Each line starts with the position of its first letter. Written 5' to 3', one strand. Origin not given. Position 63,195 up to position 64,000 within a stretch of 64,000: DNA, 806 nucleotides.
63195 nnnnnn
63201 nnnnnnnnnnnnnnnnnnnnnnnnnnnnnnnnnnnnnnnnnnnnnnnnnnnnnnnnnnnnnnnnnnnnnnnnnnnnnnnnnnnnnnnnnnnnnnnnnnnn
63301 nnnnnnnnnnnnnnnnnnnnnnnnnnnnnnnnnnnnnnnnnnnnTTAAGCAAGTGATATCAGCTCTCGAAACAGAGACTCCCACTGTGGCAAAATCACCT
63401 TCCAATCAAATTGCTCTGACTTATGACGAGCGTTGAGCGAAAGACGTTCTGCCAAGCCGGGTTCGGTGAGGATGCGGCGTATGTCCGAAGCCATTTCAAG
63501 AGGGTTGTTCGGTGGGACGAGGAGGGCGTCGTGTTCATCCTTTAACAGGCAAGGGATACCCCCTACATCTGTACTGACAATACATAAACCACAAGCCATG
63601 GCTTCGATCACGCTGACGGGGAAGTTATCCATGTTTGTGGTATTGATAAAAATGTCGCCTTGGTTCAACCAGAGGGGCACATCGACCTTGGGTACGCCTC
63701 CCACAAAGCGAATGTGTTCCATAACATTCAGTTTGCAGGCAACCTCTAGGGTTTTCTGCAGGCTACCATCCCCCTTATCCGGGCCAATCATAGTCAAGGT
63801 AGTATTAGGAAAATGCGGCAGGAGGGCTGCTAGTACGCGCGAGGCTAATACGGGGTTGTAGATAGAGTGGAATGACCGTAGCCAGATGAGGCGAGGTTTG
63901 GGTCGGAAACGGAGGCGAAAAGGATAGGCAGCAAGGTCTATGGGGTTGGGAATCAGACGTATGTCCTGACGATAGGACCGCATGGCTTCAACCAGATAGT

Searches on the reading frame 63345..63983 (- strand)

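Call 52: search_protein_families(library=pfam, proteins=[window:63345-63983:-], max_evalue=0.001)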
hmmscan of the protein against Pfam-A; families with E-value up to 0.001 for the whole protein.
window:63345-63983:- (212 aa): 3 families
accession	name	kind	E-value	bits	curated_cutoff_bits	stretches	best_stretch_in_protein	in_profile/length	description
PF00534.26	Glycos_transf_1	-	1.4e-25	90.2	26.4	1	37-187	23-171/172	Glycosyl transferases group 1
PF13692.12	Glyco_trans_1_4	-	2.3e-23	83.5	27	1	50-173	23-141/142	Glycosyl transferases group 1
PF13524.12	Glyco_trans_1_2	-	6.7e-10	39.5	25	1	85-189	27-129/144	Glycosyl transferase-like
